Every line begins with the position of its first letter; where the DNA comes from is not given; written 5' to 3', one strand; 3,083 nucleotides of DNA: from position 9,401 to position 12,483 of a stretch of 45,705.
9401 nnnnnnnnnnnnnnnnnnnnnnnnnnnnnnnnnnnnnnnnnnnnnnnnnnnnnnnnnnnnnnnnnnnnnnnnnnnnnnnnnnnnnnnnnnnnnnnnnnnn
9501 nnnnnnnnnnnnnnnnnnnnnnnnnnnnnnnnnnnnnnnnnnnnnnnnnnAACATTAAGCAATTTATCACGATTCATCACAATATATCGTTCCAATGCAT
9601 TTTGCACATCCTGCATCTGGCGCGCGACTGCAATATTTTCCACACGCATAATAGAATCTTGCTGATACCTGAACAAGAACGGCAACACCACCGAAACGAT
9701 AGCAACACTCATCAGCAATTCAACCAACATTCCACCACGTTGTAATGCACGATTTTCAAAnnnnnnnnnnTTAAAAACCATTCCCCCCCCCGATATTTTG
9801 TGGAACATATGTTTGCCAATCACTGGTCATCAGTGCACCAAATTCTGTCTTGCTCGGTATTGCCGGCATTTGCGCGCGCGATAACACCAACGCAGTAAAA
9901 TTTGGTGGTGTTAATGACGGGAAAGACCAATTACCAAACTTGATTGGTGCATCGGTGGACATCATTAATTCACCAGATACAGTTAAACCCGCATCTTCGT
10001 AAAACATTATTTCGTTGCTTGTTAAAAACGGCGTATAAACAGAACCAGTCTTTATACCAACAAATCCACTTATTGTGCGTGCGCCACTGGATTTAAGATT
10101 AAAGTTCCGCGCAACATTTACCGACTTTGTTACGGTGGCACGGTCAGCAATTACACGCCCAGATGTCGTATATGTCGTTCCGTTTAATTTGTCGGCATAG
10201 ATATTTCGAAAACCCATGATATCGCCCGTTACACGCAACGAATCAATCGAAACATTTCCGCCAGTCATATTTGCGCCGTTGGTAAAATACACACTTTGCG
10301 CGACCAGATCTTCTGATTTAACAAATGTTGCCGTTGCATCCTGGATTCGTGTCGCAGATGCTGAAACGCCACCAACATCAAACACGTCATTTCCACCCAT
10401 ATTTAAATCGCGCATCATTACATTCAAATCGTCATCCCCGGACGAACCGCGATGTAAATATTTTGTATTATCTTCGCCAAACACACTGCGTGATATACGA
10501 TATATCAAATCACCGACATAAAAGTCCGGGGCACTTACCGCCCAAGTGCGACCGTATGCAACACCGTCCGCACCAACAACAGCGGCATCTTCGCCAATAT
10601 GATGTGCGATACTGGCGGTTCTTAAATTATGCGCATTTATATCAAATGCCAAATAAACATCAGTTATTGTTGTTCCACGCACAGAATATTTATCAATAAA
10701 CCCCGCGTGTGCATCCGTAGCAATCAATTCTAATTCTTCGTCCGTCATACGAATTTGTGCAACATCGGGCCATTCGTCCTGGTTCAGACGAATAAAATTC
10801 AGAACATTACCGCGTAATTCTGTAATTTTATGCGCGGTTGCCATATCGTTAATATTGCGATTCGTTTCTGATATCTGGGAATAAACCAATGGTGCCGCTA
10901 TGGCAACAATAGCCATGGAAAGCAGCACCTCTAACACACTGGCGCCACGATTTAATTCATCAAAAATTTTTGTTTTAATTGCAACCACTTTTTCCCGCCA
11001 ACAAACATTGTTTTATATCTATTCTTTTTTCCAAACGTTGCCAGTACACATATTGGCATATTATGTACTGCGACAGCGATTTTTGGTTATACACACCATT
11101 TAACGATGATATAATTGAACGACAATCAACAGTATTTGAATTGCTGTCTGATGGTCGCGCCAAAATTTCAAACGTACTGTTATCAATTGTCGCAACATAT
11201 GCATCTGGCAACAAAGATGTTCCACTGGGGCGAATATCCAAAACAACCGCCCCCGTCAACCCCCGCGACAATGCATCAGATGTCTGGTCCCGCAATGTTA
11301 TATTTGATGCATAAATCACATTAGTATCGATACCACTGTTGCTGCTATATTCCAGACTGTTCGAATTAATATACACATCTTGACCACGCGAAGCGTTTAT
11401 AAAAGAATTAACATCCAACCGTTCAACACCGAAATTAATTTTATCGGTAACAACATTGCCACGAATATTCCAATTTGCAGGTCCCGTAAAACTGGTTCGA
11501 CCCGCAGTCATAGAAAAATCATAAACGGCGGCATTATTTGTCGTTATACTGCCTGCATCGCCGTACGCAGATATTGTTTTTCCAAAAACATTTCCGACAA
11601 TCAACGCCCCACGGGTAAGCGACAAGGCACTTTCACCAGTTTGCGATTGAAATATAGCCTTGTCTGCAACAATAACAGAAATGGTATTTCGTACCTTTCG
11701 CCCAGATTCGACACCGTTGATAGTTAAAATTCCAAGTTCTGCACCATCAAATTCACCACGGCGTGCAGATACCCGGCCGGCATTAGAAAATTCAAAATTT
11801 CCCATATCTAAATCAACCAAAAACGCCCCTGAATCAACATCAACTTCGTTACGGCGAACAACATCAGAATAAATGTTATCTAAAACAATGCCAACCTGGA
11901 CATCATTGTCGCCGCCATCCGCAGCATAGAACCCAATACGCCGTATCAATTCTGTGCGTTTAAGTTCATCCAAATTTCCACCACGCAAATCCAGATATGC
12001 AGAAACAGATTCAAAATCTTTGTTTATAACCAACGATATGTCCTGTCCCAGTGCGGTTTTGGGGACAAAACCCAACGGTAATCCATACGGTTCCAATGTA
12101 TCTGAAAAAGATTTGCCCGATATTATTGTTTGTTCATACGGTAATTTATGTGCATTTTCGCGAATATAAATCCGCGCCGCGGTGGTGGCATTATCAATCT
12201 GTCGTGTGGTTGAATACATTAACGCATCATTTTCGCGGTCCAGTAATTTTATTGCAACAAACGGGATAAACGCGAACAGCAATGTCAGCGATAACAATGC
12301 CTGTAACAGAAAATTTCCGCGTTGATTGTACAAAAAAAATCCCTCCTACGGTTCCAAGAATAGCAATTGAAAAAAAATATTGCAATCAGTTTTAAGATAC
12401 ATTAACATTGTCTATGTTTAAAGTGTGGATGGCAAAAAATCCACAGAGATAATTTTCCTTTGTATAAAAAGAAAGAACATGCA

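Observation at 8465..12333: Operon of three oversized type-IV-pilin-like paralogues with no assembly machinery nearby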

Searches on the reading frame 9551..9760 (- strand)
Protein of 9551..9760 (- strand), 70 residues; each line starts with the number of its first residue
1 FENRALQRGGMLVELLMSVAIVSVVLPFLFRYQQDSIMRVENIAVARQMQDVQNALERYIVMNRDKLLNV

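Call 59: search_solved_structures(query=A6, max_evalue=10, show_alignments=3)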
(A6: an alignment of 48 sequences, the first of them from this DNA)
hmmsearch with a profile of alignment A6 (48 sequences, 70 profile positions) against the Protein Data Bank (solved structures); distinct sequences matched with E-value up to 10: 10.
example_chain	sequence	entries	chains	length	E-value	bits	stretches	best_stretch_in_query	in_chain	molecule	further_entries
9egp_A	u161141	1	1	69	6.4e-07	32.2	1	3-64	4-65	Geopilin domain 1 protein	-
7tgg_A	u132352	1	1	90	0.00017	24.4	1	3-58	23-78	Geopilin domain 1 protein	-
2m7g_A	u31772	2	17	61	0.015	18.2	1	11-58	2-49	Geopilin domain 1 protein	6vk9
9laa_A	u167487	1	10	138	0.35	13.8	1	2-26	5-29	Type IV pilin protein PilA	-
6xxd_A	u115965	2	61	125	0.75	12.8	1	11-63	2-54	PilA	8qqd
7f0z_A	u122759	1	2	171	0.93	12.5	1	30-67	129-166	NsrQ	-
7f0o_A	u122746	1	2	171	0.93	12.5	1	30-67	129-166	NsrQ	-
7f0y_A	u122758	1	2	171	0.94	12.5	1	30-67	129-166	NsrQ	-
7f10_A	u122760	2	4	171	1.5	11.8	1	30-67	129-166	NsrQ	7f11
5myj_BP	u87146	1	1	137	1.7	11.6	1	44-68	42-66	50S ribosomal protein L16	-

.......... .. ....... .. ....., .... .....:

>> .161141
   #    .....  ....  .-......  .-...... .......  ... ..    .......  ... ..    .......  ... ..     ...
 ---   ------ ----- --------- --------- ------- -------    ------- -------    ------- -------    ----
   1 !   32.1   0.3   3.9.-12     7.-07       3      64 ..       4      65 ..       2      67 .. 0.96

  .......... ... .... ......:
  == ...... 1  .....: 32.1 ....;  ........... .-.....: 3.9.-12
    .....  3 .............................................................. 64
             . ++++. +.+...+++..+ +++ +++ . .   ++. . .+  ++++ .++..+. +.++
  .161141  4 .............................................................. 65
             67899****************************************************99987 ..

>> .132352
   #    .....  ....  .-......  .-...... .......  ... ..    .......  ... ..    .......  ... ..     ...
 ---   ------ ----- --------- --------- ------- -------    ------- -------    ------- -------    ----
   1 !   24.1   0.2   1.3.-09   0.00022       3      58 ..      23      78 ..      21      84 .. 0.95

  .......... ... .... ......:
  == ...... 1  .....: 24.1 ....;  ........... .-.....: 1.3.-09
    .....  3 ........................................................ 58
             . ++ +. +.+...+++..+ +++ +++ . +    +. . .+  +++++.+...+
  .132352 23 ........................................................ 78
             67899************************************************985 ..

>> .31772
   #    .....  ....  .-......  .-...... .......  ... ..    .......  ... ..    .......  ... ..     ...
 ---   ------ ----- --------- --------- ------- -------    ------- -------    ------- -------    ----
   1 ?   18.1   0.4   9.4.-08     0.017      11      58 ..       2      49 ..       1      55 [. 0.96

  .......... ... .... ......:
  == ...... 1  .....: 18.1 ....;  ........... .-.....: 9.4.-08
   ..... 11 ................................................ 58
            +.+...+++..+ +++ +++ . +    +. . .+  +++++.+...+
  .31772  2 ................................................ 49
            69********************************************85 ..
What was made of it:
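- On Type IV pilin / prepilin (class III signal peptide) superfamily: The A6 profile hits PDB pilins 9egp at E 6.4e-7 and 7tgg at 1.7e-4, with Gly-1 and Glu+5 in register (call 59).
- The N-terminal profile matches solved type IV pilins in register (9egp E 6e-7, 7tgg 1.7e-4; call 59). Register-exact profile matches to solved pilins (call 59).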

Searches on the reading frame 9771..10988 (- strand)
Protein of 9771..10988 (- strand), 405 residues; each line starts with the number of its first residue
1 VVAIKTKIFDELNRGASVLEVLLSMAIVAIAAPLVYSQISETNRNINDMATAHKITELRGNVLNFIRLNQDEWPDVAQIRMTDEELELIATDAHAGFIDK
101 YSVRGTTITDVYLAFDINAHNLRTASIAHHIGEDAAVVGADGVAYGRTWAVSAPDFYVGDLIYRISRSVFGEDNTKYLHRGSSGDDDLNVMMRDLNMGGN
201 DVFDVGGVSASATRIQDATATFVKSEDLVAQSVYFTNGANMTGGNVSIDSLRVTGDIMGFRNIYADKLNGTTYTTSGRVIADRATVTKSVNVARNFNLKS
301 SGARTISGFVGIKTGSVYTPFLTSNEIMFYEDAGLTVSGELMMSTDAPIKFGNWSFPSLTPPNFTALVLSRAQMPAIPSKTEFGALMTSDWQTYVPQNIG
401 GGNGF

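Call 3: search_protein_families(library=pfam, proteins=[window:9771-10988:-], max_evalue=1)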
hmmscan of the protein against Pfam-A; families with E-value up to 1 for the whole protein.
window:9771-10988:- (405 aa): 1 family
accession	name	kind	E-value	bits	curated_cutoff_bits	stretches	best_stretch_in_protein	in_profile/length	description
PF04172.21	LrgB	-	0.0049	16.7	25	1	9-53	41-84/214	LrgB-like family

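Call 4: search_protein_families(library=ncbifam, proteins=[window:9771-10988:-], max_evalue=1)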
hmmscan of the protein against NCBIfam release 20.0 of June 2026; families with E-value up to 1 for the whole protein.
window:9771-10988:- (405 aa): 4 families
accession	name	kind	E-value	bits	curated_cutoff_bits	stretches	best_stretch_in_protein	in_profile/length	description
TIGR01707.1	gspI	equivalog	0.016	15.7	44.35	1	15-50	1-36/101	type II secretion system minor pseudopilin GspI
NF047828.1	T3SSXpsI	equivalog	0.026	14.6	150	1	14-54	2-42/132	type II secretion system protein XpsI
TIGR00659.1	TIGR00659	equivalog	0.028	13.9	249.7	1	9-46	51-87/226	CidB/LrgB family autolysis modulator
NF041013.1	T4P_ComGE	equivalog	0.17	12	49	1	13-49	3-39/83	competence type IV pilus minor pilin ComGE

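Call 11: find_homologous_proteins(query=window:9771-10988:-, max_evalue=0.001)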
Query window:9771-10988:- (405 aa): 1111 proteins with E <= 0.001 among 8000 candidates; the best 120 are listed.
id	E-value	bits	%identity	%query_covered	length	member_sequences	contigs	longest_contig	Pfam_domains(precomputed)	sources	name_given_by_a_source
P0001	1.1e-262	889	100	100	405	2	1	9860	-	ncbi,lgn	-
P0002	1.1e-242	823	91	100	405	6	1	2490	-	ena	-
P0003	1.3e-227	773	85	100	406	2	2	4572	-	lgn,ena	-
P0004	2.6e-226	769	84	100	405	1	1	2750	-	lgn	-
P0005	1.3e-225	767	85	99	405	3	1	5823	-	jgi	-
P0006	2.2e-225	766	84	100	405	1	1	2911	-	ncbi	-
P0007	1.2e-224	764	84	100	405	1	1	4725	-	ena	-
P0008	1.9e-224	763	84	100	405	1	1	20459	-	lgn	-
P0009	2.2e-224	763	84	99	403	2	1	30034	-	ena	-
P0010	7.5e-224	761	83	100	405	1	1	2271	-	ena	-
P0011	1.3e-223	760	83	100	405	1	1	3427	-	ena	-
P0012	3.6e-219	745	82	100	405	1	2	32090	-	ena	-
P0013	2.4e-218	743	81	100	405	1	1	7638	-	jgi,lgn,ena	-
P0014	2.7e-216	736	81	100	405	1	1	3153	-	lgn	-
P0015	1.3e-213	727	80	100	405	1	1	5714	-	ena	-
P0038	9.1e-194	662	74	99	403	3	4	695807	-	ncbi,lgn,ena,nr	ncbi:MAG: hypothetical protein IJ866_03985 [Alphaproteobacteria bacterium]|nr:hypothetical protein [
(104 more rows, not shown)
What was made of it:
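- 9771..10988 (-): P2, 405 aa. Second of the trio. ..NRG|ASVLE N-terminus and the PilV-type central motif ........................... 1111 homologues: call 11.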

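Call 15: find_encoding_contigs(protein=P0038, flank=10000, max_places=3)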
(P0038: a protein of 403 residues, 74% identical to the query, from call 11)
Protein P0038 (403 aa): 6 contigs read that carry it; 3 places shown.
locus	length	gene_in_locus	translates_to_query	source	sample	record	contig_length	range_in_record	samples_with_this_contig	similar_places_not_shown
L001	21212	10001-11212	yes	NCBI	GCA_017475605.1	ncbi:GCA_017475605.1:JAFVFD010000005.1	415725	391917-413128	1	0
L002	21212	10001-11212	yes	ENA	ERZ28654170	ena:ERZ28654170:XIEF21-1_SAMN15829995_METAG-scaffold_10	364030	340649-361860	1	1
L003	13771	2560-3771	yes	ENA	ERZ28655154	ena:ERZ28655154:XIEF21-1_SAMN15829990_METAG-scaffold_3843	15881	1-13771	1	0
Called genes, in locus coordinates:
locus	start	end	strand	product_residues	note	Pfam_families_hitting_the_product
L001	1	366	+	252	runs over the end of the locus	-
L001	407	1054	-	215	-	PF13441:Gly-zipper_YMGG, PF05433:Rick_17kDa_Anti (faint), PF13488:Gly-zipper_Omp, PF00691:OmpA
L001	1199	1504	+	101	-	-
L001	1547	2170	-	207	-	-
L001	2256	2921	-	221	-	PF04237:YjbR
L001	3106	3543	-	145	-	PF22817:ApeP-like, PF07977:FabA, PF22818:ApeI-like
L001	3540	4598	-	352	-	PF04613:LpxD, PF14602:Hexapep_2 (faint), PF25087:GMPPB_C, PF00132:Hexapep, PF25084:LbH_EIF2B (weak), PF00132:Hexapep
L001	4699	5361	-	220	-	PF03938:OmpH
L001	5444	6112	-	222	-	PF00691:OmpA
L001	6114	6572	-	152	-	-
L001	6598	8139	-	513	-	PF13177:DNA_pol3_delta2, PF13245:AAA_19 (faint), PF13604:AAA_30 (weak), PF00004:AAA, PF13401:AAA_22 (weak), PF22608:DNAX_ATPase_lid, PF12169:DNA_pol3_gamma3, PF12362:DUF3646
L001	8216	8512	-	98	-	-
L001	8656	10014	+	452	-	-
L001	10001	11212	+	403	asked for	-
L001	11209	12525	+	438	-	-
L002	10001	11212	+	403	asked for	-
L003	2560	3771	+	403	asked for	-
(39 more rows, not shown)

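Call 19: predict_structure(alignment_id=A1)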
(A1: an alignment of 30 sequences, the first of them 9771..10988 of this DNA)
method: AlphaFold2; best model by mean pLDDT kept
length: 405 residues; sequences in the alignment: 30
mean_pLDDT: 48.5   pTM: 0.39
mean pLDDT of the five models: 48.5, 48.0, 47.6, 46.8, 42.2
residues with pLDDT >= 90: 6; 70-90: 131; 50-70: 18; < 50: 250
segments of 3 or more residues with pLDDT < 50: 1-13, 170-405
pLDDT, mean of each block of 10 residues (from residue 1): 36 55 75 76 83 85 80 74 83 83 69 86 83 83 73 82 76 36 30 29 28 28 31 28 32 29 27 27 24 23 27 28 28 25 29 28 28 32 36 33 31
secondary structure, 60 per line:
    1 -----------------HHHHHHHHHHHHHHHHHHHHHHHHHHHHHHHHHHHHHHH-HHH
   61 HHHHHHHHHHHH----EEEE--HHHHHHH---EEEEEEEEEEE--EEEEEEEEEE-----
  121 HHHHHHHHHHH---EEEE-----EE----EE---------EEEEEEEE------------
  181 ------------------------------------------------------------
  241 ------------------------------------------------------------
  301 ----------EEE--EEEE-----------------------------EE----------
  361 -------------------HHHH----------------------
elements in order: H18-56 H58-72 E77-80 H83-89 E93-103 E106-115 H121-131 E135-138 E161-168 E311-313 E316-319 H380-383
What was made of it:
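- Tried and rejected: P2 with 30 close homologues left residues 170-405 unmodelled, at pLDDT below 35 (call 19).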

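Call 21: search_solved_structures(query=A1, max_evalue=10)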
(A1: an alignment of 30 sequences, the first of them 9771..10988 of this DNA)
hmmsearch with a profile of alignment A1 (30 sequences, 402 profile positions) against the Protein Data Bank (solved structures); distinct sequences matched with E-value up to 10: 5.
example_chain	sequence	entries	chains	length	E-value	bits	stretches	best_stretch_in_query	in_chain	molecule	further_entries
4ui9_C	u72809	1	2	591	0.54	12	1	33-116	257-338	CELL DIVISION CYCLE PROTEIN 23 HOMOLOG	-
5a31_C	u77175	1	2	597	0.54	12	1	33-116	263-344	CELL DIVISION CYCLE PROTEIN 23 HOMOLOG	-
5g04_C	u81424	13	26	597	0.55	12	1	33-116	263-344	CELL DIVISION CYCLE PROTEIN 23 HOMOLOG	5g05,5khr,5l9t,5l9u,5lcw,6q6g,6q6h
5khu_C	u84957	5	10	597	0.55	12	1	33-116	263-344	Cell division cycle protein 23 homolog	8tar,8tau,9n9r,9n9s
4uyp_A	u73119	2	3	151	0.92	11.3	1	204-327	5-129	Cellulosomal scaffoldin anchoring protein C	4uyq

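Call 23: fold_search(model_id=the predicted structure, library=pdb)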
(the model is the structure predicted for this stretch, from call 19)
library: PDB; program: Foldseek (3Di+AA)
matches with E <= 10: 246; with E <= 0.001: 0
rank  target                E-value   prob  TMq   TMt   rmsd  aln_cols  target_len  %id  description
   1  2gid_A                4.5e-01  0.08  0.09  0.19  12.9       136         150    8  Crystal structures of trypanosoma bruciei MRP1/MRP2 (released 2006-09-05)
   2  4ol4                  4.8e-01  0.08  0.12  0.21   9.2       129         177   11  Crystal structure of secreted proline rich antigen MTC28 (Rv0040c) from Mycobacterium tuberculosis (released 2015-01-28)
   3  7nhn_W                5.1e-01  0.04  0.07  0.19  15.0       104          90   12  VgaL, an antibiotic resistance ABCF, in complex with 70S ribosome from Listeria monocytogenes (released 2021-05-05)
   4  7z4b_EA               5.8e-01  0.08  0.10  0.12  32.1       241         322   12  Bacteriophage SU10 virion (C1) (released 2022-12-28)
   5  2gia_G                7.9e-01  0.07  0.08  0.18  12.9       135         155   10  Crystal structures of trypanosoma bruciei MRP1/MRP2 (released 2006-09-05)
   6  8oja_B                1.1e+00  0.06  0.08  0.12  18.7       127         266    8  HSV-1 DNA polymerase-processivity factor complex in exonuclease state (released 2024-04-03)
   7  4pws                  1.3e+00  0.06  0.12  0.21   9.2       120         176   12  Crystal structure of secreted proline rich antigen MTC28 (Rv0040c) at 2.15 A with bound chloride from Mycobacterium tube (released 2015-03-25)
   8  6awv_B                1.5e+00  0.05  0.08  0.19  15.8       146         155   12  Ara h 8.01 in complex with epicatechin (released 2018-09-12)
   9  2ivf_C                1.5e+00  0.03  0.08  0.14  14.3       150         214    5  Ethylbenzene dehydrogenase from Aromatoleum aromaticum (released 2006-09-14)
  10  1dml_E                1.6e+00  0.04  0.07  0.10  18.7       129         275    9  CRYSTAL STRUCTURE OF HERPES SIMPLEX UL42 BOUND TO THE C-TERMINUS OF HSV POL (released 2000-03-15)
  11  7zkg_A                1.6e+00  0.02  0.07  0.11  17.6       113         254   15  C-Methyltransferase PsmD from Streptomyces griseofuscus with bound cofactor (crystal form 2) (released 2022-12-28)
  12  6sga_DR               2.0e+00  0.04  0.11  0.16  21.5       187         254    9  Body domain of the mt-SSU assemblosome from Trypanosoma brucei (released 2019-09-18)
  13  7vmy_A                2.1e+00  0.08  0.10  0.13  10.3        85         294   10  Crystal structure of LimF prenyltransferase bound with GSPP (released 2022-08-03)
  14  8cht_D                2.2e+00  0.09  0.10  0.21   6.4        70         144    7  Crystal structure of human PURA (fragment Glu57-Glu212, PUR repeat I and II) (released 2024-02-21)
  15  1j1b_A                2.2e+00  0.06  0.11  0.12   9.9        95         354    9  Binary complex structure of human tau protein kinase I with AMPPNP (released 2003-12-03)
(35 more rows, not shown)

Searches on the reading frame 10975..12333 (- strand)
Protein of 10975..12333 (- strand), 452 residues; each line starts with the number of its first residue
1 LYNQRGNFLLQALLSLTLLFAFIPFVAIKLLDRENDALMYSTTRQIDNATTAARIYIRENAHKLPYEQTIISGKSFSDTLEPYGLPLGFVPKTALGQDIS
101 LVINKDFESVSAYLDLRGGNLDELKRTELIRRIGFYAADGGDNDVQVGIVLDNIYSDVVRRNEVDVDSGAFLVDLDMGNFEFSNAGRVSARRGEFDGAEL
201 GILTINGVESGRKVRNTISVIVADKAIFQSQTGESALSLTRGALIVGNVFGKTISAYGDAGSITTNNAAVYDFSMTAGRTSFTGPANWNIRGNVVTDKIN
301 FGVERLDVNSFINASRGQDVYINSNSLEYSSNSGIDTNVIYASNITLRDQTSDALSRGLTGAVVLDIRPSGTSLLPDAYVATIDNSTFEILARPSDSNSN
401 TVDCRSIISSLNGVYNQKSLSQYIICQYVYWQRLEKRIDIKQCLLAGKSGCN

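Call 3: search_protein_families(library=pfam, proteins=[window:10975-12333:-], max_evalue=1)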
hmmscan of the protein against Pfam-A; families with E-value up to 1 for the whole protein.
window:10975-12333:- (452 aa): 1 family
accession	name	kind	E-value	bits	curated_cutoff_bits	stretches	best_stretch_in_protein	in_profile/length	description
PF06598.16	Chlorovi_GP_rpt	-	0.078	13.5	27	1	280-295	14-29/34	Chlorovirus glycoprotein repeat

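Call 4: search_protein_families(library=ncbifam, proteins=[window:10975-12333:-], max_evalue=1)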
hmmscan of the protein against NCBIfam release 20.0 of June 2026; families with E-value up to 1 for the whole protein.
window:10975-12333:- (452 aa): 0 families

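Call 25: find_homologous_proteins(query=window:10975-12333:-, max_evalue=0.001)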
Query window:10975-12333:- (452 aa): 941 proteins with E <= 0.001 among 8000 candidates; the best 120 are listed.
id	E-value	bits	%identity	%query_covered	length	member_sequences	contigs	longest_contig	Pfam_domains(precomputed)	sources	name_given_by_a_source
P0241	1.5e-291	984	100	100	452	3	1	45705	-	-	-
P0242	1.3e-264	896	90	100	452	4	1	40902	-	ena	-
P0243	3.6e-263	891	89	100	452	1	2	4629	-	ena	-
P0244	9.7e-263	890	88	100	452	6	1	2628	-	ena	-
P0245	1.8e-254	862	85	100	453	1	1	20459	-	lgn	-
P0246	1.9e-243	826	82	100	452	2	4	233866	-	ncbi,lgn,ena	-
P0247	5.5e-243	824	83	100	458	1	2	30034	-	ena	-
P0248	1.9e-242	823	82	100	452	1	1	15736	-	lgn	-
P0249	1.2e-240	817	81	100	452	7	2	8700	-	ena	-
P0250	2.4e-240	816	81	100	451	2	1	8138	-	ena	-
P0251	5.7e-240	815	81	100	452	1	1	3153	-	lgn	-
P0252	1.6e-239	813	81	100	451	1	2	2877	-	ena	-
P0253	4.8e-239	811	79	100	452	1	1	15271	-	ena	-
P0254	8.6e-239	811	79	100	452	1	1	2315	-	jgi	-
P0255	2.0e-238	809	81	100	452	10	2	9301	-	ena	-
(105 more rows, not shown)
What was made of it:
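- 10975..12333 (-): P1, 452 aa. First of the trio. Prepilin-type N-terminus MYNQRG|NFLLQ, with Gln rather than Glu at +5. Four invariant C-terminal Cys. 941 homologues: call 25.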
